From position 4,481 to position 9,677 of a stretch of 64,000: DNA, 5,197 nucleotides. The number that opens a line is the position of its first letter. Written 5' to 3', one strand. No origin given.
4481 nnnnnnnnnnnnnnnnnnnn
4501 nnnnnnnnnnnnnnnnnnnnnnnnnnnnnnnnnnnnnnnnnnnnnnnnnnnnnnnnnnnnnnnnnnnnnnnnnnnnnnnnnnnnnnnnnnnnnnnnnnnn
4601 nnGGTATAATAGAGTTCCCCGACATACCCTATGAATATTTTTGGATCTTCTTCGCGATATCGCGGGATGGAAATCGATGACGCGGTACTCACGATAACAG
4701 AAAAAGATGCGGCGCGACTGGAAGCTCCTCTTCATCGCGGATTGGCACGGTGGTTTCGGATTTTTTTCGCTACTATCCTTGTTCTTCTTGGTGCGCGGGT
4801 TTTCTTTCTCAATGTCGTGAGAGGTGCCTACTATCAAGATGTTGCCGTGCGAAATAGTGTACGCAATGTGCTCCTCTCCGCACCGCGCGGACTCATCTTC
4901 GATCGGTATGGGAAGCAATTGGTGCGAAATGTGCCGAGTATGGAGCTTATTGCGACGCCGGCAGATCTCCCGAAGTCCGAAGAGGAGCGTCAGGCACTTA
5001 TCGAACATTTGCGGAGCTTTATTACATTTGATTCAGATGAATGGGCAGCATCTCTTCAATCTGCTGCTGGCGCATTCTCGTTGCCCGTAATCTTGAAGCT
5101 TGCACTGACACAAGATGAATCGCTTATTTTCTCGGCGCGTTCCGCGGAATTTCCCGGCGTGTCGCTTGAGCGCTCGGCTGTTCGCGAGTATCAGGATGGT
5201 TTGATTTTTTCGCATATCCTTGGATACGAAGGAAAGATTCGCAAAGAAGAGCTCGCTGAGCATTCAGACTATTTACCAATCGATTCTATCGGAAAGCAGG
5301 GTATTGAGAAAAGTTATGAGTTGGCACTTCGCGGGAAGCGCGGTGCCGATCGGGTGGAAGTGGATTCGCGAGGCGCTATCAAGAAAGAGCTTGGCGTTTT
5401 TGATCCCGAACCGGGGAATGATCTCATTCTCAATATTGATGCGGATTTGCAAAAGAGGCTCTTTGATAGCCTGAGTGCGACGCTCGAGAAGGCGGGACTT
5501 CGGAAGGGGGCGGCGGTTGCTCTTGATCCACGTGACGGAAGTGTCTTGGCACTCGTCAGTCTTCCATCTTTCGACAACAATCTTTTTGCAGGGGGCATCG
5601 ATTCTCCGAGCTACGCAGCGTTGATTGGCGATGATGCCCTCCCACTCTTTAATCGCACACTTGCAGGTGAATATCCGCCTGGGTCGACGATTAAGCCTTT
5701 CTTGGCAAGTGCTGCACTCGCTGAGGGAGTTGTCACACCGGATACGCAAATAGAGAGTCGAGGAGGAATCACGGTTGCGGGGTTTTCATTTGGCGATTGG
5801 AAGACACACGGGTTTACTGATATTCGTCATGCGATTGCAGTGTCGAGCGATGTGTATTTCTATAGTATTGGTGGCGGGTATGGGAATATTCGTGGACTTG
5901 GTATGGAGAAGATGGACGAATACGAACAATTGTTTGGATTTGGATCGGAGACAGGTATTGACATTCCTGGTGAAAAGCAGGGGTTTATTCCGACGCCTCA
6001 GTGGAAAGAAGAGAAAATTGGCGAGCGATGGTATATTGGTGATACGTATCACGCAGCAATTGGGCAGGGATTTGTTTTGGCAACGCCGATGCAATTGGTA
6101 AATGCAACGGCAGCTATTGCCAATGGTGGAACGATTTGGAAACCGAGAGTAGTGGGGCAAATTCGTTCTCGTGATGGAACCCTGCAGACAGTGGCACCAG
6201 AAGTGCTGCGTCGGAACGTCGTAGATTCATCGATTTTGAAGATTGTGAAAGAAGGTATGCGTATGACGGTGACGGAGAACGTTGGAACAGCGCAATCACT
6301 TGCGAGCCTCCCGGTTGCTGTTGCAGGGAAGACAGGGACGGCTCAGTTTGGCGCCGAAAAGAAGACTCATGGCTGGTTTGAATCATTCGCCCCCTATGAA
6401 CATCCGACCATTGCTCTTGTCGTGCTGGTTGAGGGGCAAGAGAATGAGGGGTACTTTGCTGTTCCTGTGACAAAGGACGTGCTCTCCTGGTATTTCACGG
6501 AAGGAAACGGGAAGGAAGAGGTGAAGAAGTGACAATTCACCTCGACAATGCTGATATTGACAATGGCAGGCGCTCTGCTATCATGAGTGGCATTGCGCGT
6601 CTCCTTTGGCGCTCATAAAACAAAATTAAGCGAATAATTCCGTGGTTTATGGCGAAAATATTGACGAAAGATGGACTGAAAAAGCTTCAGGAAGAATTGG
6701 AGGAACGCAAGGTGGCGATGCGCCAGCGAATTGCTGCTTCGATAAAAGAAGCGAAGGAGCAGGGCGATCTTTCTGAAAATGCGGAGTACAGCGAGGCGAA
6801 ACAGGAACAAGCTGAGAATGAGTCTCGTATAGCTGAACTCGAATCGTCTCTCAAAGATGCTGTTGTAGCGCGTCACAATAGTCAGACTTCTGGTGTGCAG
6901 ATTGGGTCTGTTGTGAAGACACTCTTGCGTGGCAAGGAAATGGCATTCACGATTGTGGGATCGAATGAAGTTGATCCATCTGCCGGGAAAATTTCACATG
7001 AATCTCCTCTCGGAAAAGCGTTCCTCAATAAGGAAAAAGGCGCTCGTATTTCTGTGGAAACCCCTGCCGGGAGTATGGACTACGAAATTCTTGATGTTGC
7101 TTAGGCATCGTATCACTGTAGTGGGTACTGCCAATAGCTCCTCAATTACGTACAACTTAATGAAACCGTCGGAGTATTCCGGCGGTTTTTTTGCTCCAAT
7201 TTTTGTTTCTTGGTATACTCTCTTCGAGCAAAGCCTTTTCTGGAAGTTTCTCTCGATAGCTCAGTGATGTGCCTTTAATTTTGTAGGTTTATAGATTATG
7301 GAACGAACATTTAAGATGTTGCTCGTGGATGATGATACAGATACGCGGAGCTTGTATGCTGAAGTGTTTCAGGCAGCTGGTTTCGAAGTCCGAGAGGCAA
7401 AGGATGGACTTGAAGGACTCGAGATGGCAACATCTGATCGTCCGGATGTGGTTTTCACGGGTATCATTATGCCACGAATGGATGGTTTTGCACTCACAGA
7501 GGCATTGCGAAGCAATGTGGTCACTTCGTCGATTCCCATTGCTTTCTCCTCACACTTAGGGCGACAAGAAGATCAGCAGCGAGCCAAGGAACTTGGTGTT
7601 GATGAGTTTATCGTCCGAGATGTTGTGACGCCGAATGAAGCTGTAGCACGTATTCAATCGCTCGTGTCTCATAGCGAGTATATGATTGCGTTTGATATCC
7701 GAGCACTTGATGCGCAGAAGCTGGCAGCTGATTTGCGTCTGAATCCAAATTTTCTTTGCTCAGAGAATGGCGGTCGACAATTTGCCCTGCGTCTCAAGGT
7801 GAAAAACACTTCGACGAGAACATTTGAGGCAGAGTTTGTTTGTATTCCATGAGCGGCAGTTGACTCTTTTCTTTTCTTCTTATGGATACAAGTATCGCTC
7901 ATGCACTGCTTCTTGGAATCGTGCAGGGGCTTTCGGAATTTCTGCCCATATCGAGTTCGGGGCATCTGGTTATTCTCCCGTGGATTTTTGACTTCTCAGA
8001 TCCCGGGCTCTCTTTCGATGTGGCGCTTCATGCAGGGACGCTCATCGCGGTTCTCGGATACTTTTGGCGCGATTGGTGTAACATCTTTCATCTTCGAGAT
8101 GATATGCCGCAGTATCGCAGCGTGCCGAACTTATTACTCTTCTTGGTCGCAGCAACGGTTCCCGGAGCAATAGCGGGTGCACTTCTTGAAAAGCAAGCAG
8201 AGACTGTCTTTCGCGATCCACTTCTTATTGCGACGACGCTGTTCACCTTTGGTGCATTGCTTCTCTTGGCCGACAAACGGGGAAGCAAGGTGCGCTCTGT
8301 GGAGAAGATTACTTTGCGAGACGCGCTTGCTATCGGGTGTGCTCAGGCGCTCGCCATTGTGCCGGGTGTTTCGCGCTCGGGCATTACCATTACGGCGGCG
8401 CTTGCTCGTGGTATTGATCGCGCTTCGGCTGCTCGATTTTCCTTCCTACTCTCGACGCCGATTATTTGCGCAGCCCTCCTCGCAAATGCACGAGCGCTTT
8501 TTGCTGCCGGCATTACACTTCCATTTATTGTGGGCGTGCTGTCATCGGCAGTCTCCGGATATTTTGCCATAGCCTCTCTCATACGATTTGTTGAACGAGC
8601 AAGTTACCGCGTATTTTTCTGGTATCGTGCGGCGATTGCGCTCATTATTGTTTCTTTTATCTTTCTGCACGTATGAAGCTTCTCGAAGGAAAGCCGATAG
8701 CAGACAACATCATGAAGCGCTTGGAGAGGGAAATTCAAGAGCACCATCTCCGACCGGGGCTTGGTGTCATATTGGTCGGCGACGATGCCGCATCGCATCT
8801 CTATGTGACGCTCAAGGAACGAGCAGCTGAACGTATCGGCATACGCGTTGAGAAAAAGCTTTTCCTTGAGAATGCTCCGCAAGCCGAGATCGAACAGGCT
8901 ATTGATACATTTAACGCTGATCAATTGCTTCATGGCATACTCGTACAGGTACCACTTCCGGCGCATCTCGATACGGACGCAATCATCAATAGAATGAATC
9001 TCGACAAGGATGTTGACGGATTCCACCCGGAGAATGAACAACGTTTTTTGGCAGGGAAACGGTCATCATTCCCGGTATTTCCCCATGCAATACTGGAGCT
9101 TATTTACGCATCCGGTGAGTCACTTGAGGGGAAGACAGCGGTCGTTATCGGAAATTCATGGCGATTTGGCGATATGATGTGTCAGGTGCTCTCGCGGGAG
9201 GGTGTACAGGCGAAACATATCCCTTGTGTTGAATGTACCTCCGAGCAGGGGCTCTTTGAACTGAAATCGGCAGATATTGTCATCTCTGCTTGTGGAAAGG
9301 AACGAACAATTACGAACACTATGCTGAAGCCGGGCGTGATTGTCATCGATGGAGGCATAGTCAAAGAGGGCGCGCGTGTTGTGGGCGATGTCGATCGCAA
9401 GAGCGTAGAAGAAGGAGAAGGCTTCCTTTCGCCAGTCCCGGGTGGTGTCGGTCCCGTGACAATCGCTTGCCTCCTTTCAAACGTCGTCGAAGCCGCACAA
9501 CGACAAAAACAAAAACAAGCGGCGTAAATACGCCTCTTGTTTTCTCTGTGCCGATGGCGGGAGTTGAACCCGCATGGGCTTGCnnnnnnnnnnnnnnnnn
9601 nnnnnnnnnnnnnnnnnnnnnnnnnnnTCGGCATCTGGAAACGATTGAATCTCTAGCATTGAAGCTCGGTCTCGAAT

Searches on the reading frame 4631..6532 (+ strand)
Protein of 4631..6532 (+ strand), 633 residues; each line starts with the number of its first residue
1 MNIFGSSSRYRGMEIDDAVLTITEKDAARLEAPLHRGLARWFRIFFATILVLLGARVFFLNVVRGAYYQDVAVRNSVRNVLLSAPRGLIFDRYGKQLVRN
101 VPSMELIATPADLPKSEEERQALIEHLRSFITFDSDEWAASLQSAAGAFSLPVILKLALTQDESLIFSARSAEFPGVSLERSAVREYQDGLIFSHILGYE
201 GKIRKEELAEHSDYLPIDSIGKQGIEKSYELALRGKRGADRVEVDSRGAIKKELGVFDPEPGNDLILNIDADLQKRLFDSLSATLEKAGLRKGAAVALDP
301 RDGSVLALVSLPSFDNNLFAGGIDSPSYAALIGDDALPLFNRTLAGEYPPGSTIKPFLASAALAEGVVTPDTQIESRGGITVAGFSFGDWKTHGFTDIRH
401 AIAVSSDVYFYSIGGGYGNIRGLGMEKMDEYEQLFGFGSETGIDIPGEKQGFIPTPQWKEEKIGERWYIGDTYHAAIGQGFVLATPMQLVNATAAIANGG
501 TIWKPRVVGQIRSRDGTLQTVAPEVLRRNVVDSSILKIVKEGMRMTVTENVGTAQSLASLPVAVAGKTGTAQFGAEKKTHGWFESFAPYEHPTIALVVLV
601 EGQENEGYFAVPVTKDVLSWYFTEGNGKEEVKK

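Call 91: search_protein_families(library=ncbifam, proteins=[window:4631-6532:+], max_evalue=0.00001)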
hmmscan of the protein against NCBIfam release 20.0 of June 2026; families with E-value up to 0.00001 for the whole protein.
window:4631-6532:+ (633 aa): 20 families
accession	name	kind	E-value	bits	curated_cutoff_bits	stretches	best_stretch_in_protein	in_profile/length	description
TIGR03423.1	pbp2_mrdA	equivalog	1.1e-169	565.8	455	1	41-623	5-592/593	penicillin-binding protein 2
NF008061.0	PRK10795.1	equivalog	1.1e-94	318.3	962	1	44-603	24-595/634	peptidoglycan DD-transpeptidase MrdA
TIGR02214.1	spoVD_pbp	equivalog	1e-66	225.6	688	1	43-618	6-551/636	stage V sporulation protein D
NF051842.1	PBP4_5_Efaec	equivalog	1.8e-55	188.6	700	1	76-605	155-650/668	penicillin-binding protein PBP4(5)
NF053573.1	PBP2_PenA_Neis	exception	8.6e-38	130.2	1105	1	48-617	37-556/572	peptidoglycan D,D-transpeptidase PBP2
NF038278.1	strep_PBP2B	exception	5e-35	121.1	975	1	153-622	190-675/678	penicillin-binding protein PBP2B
NF011685.0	PRK15105.1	subfamily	1.1e-28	100.2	737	1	50-617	35-549/588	peptidoglycan glycosyltransferase FtsI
NF000237.1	MECA_PBP2A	equivalog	1.3e-27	96.4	750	1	82-607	147-640/668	PBP2a family beta-lactam-resistant peptidoglycan transpeptidase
NF038271.1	strep_PBP2X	exception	1.9e-26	92.5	1050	1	169-585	167-564/750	penicillin-binding protein PBP2X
NF000406.1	MECB_PBP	exception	3.8e-25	88.4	1450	1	192-630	247-671/674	PBP2a family beta-lactam-resistant peptidoglycan transpeptidase MecB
NF000410.1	MECA1_pure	exception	1.8e-24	85.9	1480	1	185-606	240-637/666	PBP2a family beta-lactam-resistant peptidoglycan transpeptidase MecA1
NF000408.1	MECA2_pure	exception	1.8e-23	82.6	1525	1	183-607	239-640/668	PBP2a family beta-lactam-resistant peptidoglycan transpeptidase MecA2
NF033378.1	MECD_PBP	exception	2e-23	82.6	1450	1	176-607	234-649/678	PBP2a family beta-lactam-resistant peptidoglycan transpeptidase MecD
NF000409.1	MECA_pure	exception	3e-23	82.2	1490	1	180-608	236-641/668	PBP2a family beta-lactam-resistant peptidoglycan transpeptidase MecA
NF000407.1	MECC_PBP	exception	5.2e-22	77.9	1500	1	186-609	239-639/665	PBP2a family beta-lactam-resistant peptidoglycan transpeptidase MecC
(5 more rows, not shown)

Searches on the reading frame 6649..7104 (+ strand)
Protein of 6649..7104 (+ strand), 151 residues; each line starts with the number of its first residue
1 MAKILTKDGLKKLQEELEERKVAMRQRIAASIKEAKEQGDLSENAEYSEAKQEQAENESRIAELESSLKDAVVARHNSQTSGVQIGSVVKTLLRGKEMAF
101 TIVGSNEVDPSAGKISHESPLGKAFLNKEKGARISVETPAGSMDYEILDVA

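Call 91: search_protein_families(library=ncbifam, proteins=[window:6649-7104:+], max_evalue=0.00001)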
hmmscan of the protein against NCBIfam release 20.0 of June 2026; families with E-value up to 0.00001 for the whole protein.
window:6649-7104:+ (151 aa): 13 families
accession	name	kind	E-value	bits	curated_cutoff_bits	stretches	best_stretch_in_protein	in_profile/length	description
NF001263.0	PRK00226.1-4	equivalog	1.4e-46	158.2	145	1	4-150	8-157/160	transcription elongation factor GreA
TIGR01462.1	greA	subfamily_domain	4.7e-45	153.3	139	1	5-150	2-150/151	transcription elongation factor GreA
NF001261.0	PRK00226.1-2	equivalog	1.3e-40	138.9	167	1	5-150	6-154/157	transcription elongation factor GreA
NF001264.0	PRK00226.1-5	equivalog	1.4e-32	112.6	180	1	5-150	6-155/158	transcription elongation factor GreA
NF001260.0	PRK00226.1-1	equivalog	6.5e-29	100.6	234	1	5-150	8-156/160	transcription elongation factor GreA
NF002506.1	PRK01885.1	equivalog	1.4e-26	93.1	188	1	3-150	3-152/156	transcription elongation factor GreB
NF001262.0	PRK00226.1-3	equivalog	5.6e-25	88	161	1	3-143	7-151/165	transcription elongation factor GreA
TIGR01461.1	greB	equivalog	9.3e-25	87.2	171.05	1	3-150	3-152/156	transcription elongation factor GreB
NF011309.0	PRK14720.1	equivalog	2e-23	82.5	714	1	4-150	751-900/906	transcription elongation factor GreA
NF004548.0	PRK05892.1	equivalog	7e-13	48.8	126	1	6-150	9-154/158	nucleoside diphosphate kinase regulator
NF004973.0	PRK06342.1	equivalog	9.5e-12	44.9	159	1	4-136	30-149/160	transcription elongation factor GreA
NF004969.0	PRK06330.1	equivalog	3.3e-10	39.2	697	1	6-135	570-701/718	transcript cleavage factor/unknown domain fusion protein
NF004396.0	PRK05753.1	equivalog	7.3e-08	32.3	109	1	51-143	22-117/137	nucleoside diphosphate kinase regulator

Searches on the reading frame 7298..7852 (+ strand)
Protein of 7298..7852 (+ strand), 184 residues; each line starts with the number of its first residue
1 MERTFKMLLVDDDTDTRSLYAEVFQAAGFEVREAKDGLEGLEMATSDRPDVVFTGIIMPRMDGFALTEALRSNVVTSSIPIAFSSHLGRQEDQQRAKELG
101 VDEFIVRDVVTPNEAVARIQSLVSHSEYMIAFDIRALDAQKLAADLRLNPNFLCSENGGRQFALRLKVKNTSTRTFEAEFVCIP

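Call 91: search_protein_families(library=ncbifam, proteins=[window:7298-7852:+], max_evalue=0.00001)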
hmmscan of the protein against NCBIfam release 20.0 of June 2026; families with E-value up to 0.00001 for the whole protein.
window:7298-7852:+ (184 aa): 65 families (the best 25 are shown)
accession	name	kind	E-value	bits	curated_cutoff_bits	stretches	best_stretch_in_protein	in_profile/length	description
NF007135.0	PRK09581.1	equivalog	1.4e-18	66.9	474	1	6-136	4-133/457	PleD family two-component system response regulator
NF041733.1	resp_reg_CseB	equivalog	1.5e-17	63.7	350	1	6-164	2-160/228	two-component system response regulator CseB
NF045944.1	ResRegRpaBCyano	equivalog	1.6e-17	63.7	330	1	8-126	1-115/229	response regulator transcription factor RpaB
TIGR02154.1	PhoB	equivalog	4.4e-15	55.6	296.2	1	6-126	4-123/226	phosphate regulon transcriptional regulator PhoB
NF008099.0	PRK10841.1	equivalog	6.9e-15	53.9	920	1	4-109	824-927/949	two-component system sensor histidine kinase RcsC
NF007969.0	PRK10693.1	equivalog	1.2e-14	54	329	1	6-146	9-143/337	two-component system response regulator RssB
NF051850.1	RespRegRprY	equivalog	1.5e-14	54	370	1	1-123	1-120/234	response regulator transcription factor RprY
NF008199.0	PRK10955.1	equivalog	5.2e-14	52.7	341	1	6-150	3-143/232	envelope stress response regulator transcription factor CpxR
TIGR02875.1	spore_0_A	equivalog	5.8e-14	52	200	1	5-130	3-129/262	sporulation transcription factor Spo0A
NF007346.1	PRK09836.1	equivalog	1e-13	51.7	420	1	6-131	2-124/227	copper/silver response regulator transcription factor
NF053854.1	RespRegPhoBBctds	equivalog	1.2e-13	51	270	1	7-129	1-121/225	two-component system response regulator PhoB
NF040689.1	MtrAB_MtrA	equivalog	1.4e-13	50.7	300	1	7-127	1-117/219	MtrAB system response regulator MtrA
NF045991.1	RespRegCtrARhodob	equivalog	2.1e-13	50.5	350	1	6-127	2-120/224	response regulator transcription factor CtrA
NF045505.1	RR_RssB_Pseudo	equivalog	3.1e-13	49.5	700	1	5-109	6-108/394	two-component system response regulator RssB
TIGR01387.1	cztR_silR_copR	subfamily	3.4e-13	49.8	279.2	1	7-131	1-122/218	heavy metal response regulator transcription factor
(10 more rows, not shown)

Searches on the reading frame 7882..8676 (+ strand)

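Call 91: search_protein_families(library=ncbifam, proteins=[window:7882-8676:+], max_evalue=0.00001)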
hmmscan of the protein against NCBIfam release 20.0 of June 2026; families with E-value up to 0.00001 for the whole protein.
window:7882-8676:+ (264 aa): 12 families
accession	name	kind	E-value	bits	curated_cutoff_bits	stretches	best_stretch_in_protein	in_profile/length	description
NF001393.0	PRK00281.2-4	equivalog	3.7e-67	226.6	284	1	5-261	3-265/266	undecaprenyl-diphosphate phosphatase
NF001394.0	PRK00281.2-5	equivalog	1e-64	218.8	311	1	4-260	7-275/281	undecaprenyl-diphosphate phosphatase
TIGR00753.1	undec_PP_bacA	equivalog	1.7e-62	211.4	217.5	1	8-252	1-254/255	undecaprenyl-diphosphatase UppP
NF001392.0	PRK00281.2-1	equivalog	2.8e-59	200.9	308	1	4-261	6-273/280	undecaprenyl-diphosphate phosphatase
NF001389.0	PRK00281.1-2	equivalog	1.2e-56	192.1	262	1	4-260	5-264/272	undecaprenyl-diphosphate phosphatase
NF001397.0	PRK00281.3-4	equivalog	1.3e-52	179.2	363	1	7-249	5-267/281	undecaprenyl-diphosphate phosphatase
NF001390.0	PRK00281.1-4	equivalog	5.3e-51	173.7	260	1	5-261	6-267/272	undecaprenyl-diphosphate phosphatase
NF001391.0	PRK00281.1-5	equivalog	2e-42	145.5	293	1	5-262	6-275/279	undecaprenyl-diphosphate phosphatase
NF001388.0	PRK00281.1-1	equivalog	8.6e-42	143.6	362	1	4-260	6-272/273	undecaprenyl-diphosphate phosphatase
NF001395.0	PRK00281.3-1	equivalog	8.6e-38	130.4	394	2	137-249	177-292/306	undecaprenyl-diphosphate phosphatase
NF001396.0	PRK00281.3-3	equivalog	4.8e-31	108.6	382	1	4-259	3-263/264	undecaprenyl-diphosphate phosphatase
NF001398.0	PRK00281.3-5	equivalog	3e-24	86.3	354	1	6-255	5-268/278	undecaprenyl-diphosphate phosphatase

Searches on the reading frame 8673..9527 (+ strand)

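Call 91: search_protein_families(library=ncbifam, proteins=[window:8673-9527:+], max_evalue=0.00001)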
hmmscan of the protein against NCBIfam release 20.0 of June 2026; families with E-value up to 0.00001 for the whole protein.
window:8673-9527:+ (284 aa): 30 families (the best 25 are shown)
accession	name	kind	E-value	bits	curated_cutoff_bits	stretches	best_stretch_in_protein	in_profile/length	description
NF010786.0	PRK14189.1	subfamily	8.3e-68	228.5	421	1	6-281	8-284/285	bifunctional methylenetetrahydrofolate dehydrogenase/methenyltetrahydrofolate cyclohydrolase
NF010787.0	PRK14191.1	equivalog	1.2e-67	228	423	1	1-282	1-284/285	bifunctional methylenetetrahydrofolate dehydrogenase/methenyltetrahydrofolate cyclohydrolase FolD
NF010785.0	PRK14188.1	subfamily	9.2e-67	225.1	396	1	2-282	4-293/297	bifunctional methylenetetrahydrofolate dehydrogenase/methenyltetrahydrofolate cyclohydrolase FolD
NF010789.1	PRK14193.1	equivalog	1.2e-65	221.5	401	1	3-277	4-280/281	bifunctional methylenetetrahydrofolate dehydrogenase/methenyltetrahydrofolate cyclohydrolase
NF010775.0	PRK14178.1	equivalog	7.7e-65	218.9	465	1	3-280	2-276/279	bifunctional methylenetetrahydrofolate dehydrogenase/methenyltetrahydrofolate cyclohydrolase FolD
NF008058.0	PRK10792.1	equivalog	1.1e-64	218.2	355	1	2-280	4-284/285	bifunctional methylenetetrahydrofolate dehydrogenase/methenyltetrahydrofolate cyclohydrolase FolD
NF010776.0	PRK14179.1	equivalog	2e-64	217.5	445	1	2-280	3-283/284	bifunctional methylenetetrahydrofolate dehydrogenase/methenyltetrahydrofolate cyclohydrolase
NF010773.0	PRK14176.1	equivalog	1.3e-63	215.1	437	1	3-278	10-286/287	bifunctional 5,10-methylene-tetrahydrofolate dehydrogenase/ 5,10-methylene-tetrahydrofolate cyclohydrolase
NF010780.0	PRK14183.1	equivalog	2.7e-63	213.9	480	1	1-279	1-281/283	bifunctional 5,10-methylene-tetrahydrofolate dehydrogenase/ 5,10-methylene-tetrahydrofolate cyclohydrolase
NF010783.0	PRK14186.1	equivalog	4.9e-63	213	333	1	2-282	3-289/297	bifunctional methylenetetrahydrofolate dehydrogenase/methenyltetrahydrofolate cyclohydrolase FolD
NF010781.0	PRK14184.1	equivalog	5.1e-63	212.8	438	1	1-279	1-284/286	bifunctional 5,10-methylene-tetrahydrofolate dehydrogenase/ 5,10-methylene-tetrahydrofolate cyclohydrolase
NF010784.0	PRK14187.1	equivalog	1.3e-61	208.3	486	1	3-280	5-289/300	bifunctional methylenetetrahydrofolate dehydrogenase/methenyltetrahydrofolate cyclohydrolase FolD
NF010770.0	PRK14173.1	equivalog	1.1e-59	202.1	411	1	2-283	4-286/287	bifunctional 5,10-methylene-tetrahydrofolate dehydrogenase/ 5,10-methylene-tetrahydrofolate cyclohydrolase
NF010790.0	PRK14194.1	equivalog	1.4e-59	201.8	508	1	2-282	5-289/301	bifunctional methylenetetrahydrofolate dehydrogenase/methenyltetrahydrofolate cyclohydrolase FolD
NF010764.0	PRK14167.1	subfamily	3e-59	200.6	477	1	3-280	4-291/297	bifunctional 5,10-methylene-tetrahydrofolate dehydrogenase/ 5,10-methylene-tetrahydrofolate cyclohydrolase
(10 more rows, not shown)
